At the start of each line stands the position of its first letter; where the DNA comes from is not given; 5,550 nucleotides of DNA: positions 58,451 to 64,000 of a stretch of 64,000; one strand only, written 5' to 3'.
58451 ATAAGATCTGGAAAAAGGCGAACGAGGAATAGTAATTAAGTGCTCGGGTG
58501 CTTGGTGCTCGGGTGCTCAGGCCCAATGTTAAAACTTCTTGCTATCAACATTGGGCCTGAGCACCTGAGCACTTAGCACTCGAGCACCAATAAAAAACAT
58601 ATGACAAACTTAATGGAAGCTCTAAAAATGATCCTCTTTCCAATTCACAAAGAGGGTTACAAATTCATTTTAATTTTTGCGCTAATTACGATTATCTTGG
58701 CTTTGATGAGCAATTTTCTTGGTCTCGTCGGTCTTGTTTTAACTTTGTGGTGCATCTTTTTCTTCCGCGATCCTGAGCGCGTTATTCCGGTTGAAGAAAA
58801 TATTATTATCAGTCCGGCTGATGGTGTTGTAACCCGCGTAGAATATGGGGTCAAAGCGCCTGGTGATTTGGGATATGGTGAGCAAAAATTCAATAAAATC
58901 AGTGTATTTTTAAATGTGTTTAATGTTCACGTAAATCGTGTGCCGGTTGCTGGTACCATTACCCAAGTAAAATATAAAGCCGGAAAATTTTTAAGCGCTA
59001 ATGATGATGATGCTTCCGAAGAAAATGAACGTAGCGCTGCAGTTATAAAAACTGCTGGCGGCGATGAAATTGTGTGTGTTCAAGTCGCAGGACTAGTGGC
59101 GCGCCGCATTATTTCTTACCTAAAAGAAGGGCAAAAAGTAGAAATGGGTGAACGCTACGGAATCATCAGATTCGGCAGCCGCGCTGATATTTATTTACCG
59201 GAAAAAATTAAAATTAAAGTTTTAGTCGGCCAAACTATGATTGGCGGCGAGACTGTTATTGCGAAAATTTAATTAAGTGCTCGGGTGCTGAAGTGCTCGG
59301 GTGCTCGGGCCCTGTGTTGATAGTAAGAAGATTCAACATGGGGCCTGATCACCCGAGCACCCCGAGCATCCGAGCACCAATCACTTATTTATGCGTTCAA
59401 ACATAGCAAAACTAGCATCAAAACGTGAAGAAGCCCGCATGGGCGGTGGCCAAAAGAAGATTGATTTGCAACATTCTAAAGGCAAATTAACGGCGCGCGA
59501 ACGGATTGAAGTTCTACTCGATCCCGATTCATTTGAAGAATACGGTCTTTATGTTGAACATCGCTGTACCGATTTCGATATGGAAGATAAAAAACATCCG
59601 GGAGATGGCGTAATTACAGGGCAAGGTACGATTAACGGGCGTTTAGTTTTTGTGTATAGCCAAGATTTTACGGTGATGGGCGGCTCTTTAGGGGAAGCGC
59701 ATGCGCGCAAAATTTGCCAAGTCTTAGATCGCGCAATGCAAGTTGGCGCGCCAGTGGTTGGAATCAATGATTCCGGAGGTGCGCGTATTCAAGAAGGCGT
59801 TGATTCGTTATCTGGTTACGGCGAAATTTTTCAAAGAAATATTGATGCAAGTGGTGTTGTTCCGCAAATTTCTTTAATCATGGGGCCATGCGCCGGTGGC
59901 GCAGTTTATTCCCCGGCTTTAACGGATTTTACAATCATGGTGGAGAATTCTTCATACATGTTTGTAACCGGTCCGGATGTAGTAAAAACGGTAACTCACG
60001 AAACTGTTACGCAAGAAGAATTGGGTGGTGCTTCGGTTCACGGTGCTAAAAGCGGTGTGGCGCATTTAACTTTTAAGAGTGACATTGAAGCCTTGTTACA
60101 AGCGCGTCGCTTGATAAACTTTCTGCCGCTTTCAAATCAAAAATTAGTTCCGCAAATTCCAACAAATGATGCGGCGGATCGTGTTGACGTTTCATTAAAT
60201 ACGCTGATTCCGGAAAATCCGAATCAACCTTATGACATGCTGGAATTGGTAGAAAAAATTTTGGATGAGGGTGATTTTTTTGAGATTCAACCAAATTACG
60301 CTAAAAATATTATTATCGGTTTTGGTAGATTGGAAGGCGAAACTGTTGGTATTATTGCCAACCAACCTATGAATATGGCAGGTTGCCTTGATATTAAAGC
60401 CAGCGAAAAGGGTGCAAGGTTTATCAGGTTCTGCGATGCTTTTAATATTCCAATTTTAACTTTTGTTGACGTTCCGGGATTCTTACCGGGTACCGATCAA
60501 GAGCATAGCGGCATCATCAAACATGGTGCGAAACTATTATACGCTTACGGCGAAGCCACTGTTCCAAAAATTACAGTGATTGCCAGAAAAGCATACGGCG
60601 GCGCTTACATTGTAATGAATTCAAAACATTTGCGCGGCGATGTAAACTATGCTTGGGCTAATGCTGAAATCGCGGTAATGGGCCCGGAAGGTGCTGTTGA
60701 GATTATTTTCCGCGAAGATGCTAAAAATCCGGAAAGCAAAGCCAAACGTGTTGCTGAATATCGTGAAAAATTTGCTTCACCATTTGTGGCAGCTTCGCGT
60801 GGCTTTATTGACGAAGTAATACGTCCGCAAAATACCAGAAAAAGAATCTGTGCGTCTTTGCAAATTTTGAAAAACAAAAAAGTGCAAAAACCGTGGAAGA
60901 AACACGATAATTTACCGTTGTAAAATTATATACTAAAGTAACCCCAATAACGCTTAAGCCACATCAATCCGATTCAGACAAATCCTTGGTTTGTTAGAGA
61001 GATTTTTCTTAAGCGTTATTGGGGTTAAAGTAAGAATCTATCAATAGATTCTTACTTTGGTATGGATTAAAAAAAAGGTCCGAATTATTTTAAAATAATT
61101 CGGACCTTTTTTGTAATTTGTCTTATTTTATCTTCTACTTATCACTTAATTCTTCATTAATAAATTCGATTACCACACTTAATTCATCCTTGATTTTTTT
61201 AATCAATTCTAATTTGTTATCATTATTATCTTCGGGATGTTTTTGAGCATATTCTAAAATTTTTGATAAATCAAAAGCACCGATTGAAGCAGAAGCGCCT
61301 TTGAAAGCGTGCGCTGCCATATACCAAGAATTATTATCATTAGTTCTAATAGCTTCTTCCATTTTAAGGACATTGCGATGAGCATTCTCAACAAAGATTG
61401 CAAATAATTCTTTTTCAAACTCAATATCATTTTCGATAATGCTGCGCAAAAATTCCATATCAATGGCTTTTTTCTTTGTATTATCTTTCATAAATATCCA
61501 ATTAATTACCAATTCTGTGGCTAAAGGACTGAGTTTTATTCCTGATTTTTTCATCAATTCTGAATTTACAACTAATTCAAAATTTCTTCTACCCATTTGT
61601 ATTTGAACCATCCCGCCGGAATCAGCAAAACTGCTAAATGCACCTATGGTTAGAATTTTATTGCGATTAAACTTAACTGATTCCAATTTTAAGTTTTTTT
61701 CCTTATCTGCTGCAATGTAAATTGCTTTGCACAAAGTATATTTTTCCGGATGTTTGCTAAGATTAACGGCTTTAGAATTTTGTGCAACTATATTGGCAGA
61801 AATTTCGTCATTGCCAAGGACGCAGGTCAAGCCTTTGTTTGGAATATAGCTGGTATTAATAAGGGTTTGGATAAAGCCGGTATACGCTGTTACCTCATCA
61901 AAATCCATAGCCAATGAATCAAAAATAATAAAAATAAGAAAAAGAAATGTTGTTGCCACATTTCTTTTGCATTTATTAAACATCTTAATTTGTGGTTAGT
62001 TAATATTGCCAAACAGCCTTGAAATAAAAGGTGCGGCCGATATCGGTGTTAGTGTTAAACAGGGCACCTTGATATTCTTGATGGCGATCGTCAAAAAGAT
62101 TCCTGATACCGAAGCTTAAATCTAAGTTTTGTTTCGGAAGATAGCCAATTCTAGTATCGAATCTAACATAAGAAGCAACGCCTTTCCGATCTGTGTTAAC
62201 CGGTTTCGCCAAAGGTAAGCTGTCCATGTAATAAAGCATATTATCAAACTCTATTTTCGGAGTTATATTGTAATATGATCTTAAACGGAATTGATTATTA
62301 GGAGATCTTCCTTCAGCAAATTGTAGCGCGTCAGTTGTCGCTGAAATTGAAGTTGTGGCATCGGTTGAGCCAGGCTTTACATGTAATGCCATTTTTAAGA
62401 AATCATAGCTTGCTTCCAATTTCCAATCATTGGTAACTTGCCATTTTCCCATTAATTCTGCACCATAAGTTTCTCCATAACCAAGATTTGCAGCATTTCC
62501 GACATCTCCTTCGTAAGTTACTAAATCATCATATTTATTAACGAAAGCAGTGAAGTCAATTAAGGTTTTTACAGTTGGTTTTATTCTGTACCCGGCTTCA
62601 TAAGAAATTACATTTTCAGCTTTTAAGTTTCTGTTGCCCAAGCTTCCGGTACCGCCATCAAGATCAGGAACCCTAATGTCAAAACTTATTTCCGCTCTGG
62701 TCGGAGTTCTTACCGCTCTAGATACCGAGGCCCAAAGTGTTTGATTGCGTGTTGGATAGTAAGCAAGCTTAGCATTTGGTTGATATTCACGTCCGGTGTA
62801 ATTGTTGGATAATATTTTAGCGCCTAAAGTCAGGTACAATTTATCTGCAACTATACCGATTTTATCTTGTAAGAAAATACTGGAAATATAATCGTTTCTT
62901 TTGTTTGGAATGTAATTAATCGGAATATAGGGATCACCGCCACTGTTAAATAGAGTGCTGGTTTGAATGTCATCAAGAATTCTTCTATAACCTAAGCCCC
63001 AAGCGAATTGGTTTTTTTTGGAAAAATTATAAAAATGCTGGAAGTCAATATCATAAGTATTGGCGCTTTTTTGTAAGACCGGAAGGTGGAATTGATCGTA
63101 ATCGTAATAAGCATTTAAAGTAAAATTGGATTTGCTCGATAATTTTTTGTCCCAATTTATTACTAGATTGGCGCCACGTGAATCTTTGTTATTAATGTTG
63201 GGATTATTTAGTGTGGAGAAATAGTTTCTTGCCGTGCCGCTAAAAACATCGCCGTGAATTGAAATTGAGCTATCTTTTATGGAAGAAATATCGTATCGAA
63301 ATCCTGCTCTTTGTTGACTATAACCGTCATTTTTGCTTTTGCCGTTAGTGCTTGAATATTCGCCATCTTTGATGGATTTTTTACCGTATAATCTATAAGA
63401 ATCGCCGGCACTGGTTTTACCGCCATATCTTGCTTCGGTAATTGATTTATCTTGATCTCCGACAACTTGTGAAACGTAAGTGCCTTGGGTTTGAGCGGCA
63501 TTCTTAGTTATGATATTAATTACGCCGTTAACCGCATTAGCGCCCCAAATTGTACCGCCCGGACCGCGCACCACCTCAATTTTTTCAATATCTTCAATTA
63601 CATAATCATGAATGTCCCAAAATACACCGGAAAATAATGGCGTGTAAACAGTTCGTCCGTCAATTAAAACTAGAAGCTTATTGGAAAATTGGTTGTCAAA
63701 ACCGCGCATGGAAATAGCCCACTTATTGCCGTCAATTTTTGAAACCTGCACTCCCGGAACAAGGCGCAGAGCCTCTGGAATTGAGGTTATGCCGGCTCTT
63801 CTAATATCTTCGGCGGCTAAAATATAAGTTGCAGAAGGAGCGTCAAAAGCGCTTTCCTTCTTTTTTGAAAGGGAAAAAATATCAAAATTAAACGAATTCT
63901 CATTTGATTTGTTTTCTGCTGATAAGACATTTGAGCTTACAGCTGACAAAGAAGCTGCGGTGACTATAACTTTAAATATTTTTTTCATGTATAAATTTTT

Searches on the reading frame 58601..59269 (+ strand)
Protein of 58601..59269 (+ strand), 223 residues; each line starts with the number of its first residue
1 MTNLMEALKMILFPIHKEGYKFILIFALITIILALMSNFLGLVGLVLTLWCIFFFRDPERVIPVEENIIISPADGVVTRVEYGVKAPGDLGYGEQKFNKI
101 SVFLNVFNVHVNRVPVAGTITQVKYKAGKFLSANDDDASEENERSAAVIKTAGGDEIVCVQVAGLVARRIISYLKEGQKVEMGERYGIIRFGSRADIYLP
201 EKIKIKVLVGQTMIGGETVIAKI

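Call 51: search_protein_families(library=pfam, proteins=[window:58601-59269:+], max_evalue=0.00001)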
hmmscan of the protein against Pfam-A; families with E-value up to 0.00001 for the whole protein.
window:58601-59269:+ (223 aa): 1 family
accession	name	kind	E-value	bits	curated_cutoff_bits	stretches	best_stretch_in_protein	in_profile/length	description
PF02666.20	PS_Dcarbxylase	-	1.8e-44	152.2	22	1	48-221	2-198/198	Phosphatidylserine decarboxylase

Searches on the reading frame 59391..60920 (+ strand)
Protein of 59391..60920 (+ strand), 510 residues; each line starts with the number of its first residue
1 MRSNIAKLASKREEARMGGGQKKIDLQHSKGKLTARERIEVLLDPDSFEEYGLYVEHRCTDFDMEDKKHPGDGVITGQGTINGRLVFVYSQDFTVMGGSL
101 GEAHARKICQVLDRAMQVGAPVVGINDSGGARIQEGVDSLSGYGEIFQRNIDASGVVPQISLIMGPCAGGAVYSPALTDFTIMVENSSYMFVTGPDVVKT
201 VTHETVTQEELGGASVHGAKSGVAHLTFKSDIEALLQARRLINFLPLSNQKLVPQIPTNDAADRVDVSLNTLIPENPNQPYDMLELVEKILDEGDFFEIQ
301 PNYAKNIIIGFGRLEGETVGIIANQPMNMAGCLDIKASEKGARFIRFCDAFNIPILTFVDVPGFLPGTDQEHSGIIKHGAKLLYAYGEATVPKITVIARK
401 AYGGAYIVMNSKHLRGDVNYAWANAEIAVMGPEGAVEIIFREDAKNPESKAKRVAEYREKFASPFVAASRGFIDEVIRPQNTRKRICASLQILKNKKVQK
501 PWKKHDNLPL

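Call 51: search_protein_families(library=pfam, proteins=[window:59391-60920:+], max_evalue=0.00001)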
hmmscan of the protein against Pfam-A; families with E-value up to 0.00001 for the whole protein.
window:59391-60920:+ (510 aa): 2 families
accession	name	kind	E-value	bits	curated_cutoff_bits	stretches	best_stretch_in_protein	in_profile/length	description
PF01039.27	Carboxyl_trans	-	1.4e-202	674.2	22.3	1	27-508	2-493/493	Carboxyl transferase domain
PF03255.19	ACCA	-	6.5e-16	58.8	23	1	305-449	92-240/310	Acetyl co-enzyme A carboxylase carboxyltransferase-like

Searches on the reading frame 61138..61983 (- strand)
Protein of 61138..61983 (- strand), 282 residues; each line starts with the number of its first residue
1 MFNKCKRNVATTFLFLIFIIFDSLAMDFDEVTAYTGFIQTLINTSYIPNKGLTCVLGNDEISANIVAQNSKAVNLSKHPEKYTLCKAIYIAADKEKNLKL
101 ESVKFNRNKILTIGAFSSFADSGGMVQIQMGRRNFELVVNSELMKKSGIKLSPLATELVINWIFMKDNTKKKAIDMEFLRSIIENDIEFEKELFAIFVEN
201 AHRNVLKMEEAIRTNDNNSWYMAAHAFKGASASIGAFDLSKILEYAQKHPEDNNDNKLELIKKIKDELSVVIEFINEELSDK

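Call 51: search_protein_families(library=pfam, proteins=[window:61138-61983:-], max_evalue=0.00001)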
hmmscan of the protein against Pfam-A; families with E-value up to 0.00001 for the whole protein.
window:61138-61983:- (282 aa): 2 families
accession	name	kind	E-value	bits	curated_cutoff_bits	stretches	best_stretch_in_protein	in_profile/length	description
PF13689.11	DUF4154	-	6.5e-12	46.2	24.9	1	54-153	29-136/143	YfiR/HmsC-like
PF01627.28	Hpt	-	3e-07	31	24.6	1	192-264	1-77/84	Hpt domain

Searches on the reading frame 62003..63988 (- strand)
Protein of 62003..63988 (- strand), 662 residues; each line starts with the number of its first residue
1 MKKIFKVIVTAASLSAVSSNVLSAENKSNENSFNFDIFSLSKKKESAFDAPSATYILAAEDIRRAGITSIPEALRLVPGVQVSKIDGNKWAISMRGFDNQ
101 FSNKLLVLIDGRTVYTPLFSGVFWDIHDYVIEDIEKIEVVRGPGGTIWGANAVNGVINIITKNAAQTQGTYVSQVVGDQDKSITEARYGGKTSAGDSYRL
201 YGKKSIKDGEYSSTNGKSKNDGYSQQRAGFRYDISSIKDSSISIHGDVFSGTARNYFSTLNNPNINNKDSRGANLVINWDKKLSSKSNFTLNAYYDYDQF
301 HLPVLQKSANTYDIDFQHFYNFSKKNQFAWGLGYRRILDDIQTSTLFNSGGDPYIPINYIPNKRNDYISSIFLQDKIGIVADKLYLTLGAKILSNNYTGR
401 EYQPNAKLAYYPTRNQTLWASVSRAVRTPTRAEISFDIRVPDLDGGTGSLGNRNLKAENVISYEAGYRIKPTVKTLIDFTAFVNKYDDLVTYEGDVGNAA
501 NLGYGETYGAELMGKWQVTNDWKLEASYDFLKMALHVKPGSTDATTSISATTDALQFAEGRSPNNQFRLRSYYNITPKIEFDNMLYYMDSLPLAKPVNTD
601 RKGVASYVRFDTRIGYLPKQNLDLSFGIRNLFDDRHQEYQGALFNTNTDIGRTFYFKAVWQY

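Call 53: search_protein_families(library=pfam, proteins=[window:62003-63988:-], max_evalue=0.00001)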
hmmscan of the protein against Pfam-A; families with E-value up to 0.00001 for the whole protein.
window:62003-63988:- (662 aa): 2 families
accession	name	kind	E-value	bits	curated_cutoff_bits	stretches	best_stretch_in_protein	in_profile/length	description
PF00593.30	TonB_dep_Rec_b-barrel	-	4.3e-30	106.4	27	1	216-631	14-436/436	TonB dependent receptor-like, beta-barrel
PF07715.20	Plug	-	3.6e-21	76.1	23.9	1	48-156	3-107/107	TonB-dependent Receptor Plug Domain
